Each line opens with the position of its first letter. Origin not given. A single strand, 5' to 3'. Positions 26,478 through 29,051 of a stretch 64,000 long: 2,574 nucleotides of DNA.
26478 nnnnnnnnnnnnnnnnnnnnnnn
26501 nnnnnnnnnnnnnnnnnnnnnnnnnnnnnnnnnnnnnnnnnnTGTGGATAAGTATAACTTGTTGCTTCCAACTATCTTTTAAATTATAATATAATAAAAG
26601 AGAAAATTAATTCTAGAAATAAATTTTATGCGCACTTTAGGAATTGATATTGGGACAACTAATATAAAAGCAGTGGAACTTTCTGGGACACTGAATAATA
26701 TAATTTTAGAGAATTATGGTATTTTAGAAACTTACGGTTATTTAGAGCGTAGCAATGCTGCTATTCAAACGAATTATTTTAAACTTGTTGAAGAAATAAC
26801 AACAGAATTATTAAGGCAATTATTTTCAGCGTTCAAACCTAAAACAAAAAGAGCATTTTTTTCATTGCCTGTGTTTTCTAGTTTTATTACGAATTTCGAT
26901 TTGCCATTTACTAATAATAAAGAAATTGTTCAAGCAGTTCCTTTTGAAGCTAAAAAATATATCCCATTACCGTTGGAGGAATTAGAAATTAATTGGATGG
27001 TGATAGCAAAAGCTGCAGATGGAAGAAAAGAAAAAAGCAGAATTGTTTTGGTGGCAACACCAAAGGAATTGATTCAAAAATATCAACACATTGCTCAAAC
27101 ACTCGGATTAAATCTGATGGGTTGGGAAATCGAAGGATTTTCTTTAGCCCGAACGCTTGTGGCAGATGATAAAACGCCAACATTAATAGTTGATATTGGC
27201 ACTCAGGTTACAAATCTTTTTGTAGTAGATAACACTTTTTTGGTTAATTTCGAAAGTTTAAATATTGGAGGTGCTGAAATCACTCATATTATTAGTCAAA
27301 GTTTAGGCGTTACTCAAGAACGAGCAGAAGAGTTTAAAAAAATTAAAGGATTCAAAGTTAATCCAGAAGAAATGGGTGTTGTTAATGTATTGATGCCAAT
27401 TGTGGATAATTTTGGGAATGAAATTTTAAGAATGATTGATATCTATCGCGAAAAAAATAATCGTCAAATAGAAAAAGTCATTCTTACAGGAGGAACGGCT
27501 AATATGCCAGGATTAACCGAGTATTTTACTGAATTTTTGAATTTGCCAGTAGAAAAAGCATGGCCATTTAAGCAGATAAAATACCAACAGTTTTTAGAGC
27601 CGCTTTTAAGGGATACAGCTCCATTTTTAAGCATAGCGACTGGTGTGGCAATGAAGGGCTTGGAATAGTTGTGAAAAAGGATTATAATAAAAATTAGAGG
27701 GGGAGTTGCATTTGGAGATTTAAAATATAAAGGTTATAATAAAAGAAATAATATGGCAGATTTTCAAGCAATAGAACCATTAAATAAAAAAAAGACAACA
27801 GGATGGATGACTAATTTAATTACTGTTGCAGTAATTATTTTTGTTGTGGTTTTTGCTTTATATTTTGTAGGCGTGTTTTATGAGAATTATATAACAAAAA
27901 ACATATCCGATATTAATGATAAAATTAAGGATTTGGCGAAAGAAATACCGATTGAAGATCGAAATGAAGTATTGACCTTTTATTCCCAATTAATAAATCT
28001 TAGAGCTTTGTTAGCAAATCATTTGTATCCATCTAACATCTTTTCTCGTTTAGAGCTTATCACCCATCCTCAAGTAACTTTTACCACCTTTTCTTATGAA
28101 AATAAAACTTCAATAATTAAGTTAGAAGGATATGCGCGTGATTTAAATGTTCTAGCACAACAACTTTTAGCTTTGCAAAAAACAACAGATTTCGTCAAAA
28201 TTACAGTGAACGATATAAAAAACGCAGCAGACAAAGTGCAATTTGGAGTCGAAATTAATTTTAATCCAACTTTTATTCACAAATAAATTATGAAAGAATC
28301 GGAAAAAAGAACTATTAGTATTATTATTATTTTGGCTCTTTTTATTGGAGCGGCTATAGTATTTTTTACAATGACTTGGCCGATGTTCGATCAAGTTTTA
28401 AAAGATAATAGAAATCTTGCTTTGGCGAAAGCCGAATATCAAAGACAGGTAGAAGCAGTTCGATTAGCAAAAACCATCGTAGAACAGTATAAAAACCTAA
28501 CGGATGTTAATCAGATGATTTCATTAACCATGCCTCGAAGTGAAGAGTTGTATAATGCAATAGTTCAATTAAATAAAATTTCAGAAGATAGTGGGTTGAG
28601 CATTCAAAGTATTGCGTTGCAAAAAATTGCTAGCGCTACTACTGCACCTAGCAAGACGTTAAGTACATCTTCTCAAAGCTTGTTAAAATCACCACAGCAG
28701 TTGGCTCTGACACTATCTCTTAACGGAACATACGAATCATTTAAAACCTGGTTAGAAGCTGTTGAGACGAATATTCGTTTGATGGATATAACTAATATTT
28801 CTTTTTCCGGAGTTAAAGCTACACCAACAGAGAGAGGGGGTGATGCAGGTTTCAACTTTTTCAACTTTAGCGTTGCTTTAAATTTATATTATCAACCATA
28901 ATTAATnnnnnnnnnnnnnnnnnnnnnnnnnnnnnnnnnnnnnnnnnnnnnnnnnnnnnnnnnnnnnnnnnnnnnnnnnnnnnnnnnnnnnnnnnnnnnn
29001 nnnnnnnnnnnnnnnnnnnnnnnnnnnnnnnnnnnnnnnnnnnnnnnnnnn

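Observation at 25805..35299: Complete type IV pilus / DNA-uptake locus with adjacent ComFC in a reduced genome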

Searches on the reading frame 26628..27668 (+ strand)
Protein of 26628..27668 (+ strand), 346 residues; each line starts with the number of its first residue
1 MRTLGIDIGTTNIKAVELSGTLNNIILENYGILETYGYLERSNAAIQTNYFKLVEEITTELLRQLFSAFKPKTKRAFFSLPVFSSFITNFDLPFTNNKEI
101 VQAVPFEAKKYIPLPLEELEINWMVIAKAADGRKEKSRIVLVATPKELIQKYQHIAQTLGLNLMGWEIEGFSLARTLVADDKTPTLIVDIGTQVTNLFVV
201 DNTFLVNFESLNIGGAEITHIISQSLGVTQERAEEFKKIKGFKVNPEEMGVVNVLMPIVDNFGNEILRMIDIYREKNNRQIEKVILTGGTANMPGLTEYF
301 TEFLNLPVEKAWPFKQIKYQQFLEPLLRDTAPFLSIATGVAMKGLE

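Call 3: search_protein_families(library=pfam, proteins=[window:26628-27668:+], max_evalue=0.1)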
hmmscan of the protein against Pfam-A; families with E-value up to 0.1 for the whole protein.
window:26628-27668:+ (346 aa): 9 families
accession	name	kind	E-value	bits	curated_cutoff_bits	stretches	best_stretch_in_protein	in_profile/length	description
PF11104.14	PilM_2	-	3.8e-41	141.6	27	1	5-344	1-339/340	Type IV pilus assembly protein PilM;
PF14450.12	FtsA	-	5.2e-13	49.9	31.8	1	187-313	2-112/127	Cell division protein FtsA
PF06723.19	MreB_Mbl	-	7.7e-06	25.4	27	1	182-224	144-186/327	MreB/Mbl protein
PF08841.16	DDR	-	0.0011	18.5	24.6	0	182-244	132-195/328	Diol dehydratase reactivase ATPase-like domain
PF21522.3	MreB-like_C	-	0.0026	18.8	27.8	1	187-292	1-115/123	Archaeal actin homologue MreB-like, C-terminal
PF01869.26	BcrAD_BadFG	-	0.0056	16.7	31.5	0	4-64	1-54/271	BadF/BadG/BcrA/BcrD ATPase family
PF00022.25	Actin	-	0.024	13.7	27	0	163-228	118-189/410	Actin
PF25229.1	Salactin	-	0.068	12.7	27.1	0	258-305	255-304/335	Salactin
PF06277.17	EutA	-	0.1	11.9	27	0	176-279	136-240/475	Ethanolamine utilisation protein EutA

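Call 4: search_protein_families(library=ncbifam, proteins=[window:26628-27668:+], max_evalue=0.1)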
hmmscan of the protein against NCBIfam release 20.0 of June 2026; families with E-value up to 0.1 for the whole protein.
window:26628-27668:+ (346 aa): 13 families
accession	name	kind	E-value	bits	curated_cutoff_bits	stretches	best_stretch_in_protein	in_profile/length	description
TIGR01175.1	pilM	subfamily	1.4e-44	152.5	133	1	4-344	6-347/348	type IV pilus assembly protein PilM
NF045709.1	Amuc_1101_fam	equivalog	7.9e-30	104.2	650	1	61-344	61-349/608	Amuc_1101 family PilM-like pilus complex protein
TIGR01174.1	ftsA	equivalog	1.3e-15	57.4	175.85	1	132-313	143-347/371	cell division protein FtsA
NF011660.0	PRK15080.1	equivalog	2.6e-10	40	182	1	153-310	114-257/277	ethanolamine utilization protein EutJ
TIGR02529.1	EutJ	subfamily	1.4e-06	28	152.1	1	185-310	110-224/239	ethanolamine utilization protein EutJ family protein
NF045748.1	MPN316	equivalog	9.8e-05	21.6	500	1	139-262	159-281/424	MPN316 family protein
NF010540.1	PRK13929.1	exception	0.00019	20.6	515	0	283-311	281-309/334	rod-share determining protein MreBH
NF010539.0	PRK13927.1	subfamily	0.00022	20.2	293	1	180-225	148-193/339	rod shape-determining protein MreB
TIGR00241.1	CoA_E_activ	domain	0.0028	17.2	125.4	0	280-309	202-232/248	acyl-CoA dehydratase activase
NF053533.1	salactin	equivalog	0.011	14.8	400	1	256-304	254-304/335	actin-like salactin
NF009842.0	PRK13317.1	equivalog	0.038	13.4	234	0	261-292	30-59/277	type II pantothenate kinase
TIGR02350.1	prok_dnaK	equivalog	0.083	11.2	822.55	0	276-307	320-351/596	molecular chaperone DnaK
NF001413.0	PRK00290.1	equivalog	0.092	11.1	648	0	277-305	322-350/625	molecular chaperone DnaK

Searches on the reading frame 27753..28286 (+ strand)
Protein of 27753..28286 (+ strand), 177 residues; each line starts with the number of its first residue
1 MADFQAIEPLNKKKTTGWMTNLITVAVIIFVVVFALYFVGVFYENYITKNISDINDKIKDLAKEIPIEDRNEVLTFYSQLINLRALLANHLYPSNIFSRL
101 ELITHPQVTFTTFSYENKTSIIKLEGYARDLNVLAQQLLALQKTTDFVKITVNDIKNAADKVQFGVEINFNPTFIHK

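Call 3: search_protein_families(library=pfam, proteins=[window:27753-28286:+], max_evalue=0.1)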
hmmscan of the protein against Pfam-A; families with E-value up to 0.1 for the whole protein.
window:27753-28286:+ (177 aa): 2 families
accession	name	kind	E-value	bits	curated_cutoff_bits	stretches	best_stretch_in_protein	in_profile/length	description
PF05137.18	PilN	-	2.3e-05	24.8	22.8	1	96-166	2-74/78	Fimbrial assembly protein (PilN)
PF09451.16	ATG27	-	0.064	13.6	27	1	13-66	189-239/261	Autophagy-related protein 27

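Call 4: search_protein_families(library=ncbifam, proteins=[window:27753-28286:+], max_evalue=0.1)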
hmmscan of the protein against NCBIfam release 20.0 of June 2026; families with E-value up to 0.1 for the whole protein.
window:27753-28286:+ (177 aa): 1 family
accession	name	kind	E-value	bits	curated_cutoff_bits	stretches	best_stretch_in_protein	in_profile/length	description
NF006384.0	PRK08628.1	equivalog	0.032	13.5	307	0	15-70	164-217/258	SDR family oxidoreductase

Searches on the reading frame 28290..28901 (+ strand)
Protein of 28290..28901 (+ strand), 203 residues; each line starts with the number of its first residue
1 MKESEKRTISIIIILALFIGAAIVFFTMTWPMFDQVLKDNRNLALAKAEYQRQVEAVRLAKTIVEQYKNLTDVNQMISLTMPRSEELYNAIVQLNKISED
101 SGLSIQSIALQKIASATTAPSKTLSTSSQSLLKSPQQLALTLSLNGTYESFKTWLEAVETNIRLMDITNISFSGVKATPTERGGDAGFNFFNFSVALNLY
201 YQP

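Call 3: search_protein_families(library=pfam, proteins=[window:28290-28901:+], max_evalue=0.1)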
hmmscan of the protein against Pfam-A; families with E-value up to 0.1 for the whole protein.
window:28290-28901:+ (203 aa): 4 families
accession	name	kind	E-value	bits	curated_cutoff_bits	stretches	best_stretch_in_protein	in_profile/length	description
PF04350.18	PilO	-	6.5e-05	23.5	22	1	47-178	13-127/145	Pilus assembly protein, PilO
PF06305.16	LapA_dom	-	0.0018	18.6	28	1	9-53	19-62/64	Lipopolysaccharide assembly protein A domain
PF12725.13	DUF3810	-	0.017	14.9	28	1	3-94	52-119/311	Protein of unknown function (DUF3810)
PF19152.5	DUF5834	-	0.068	13.9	28.6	0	25-99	83-151/159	Family of unknown function (DUF5834)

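Call 4: search_protein_families(library=ncbifam, proteins=[window:28290-28901:+], max_evalue=0.1)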
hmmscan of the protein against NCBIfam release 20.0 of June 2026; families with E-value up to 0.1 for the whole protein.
window:28290-28901:+ (203 aa): 1 family
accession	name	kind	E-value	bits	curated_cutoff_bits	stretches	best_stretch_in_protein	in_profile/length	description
TIGR02917.1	PEP_TPR_lipo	equivalog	3e-05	22.1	312.2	1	46-159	678-791/899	XrtA/PEP-CTERM system TPR-repeat protein PrsT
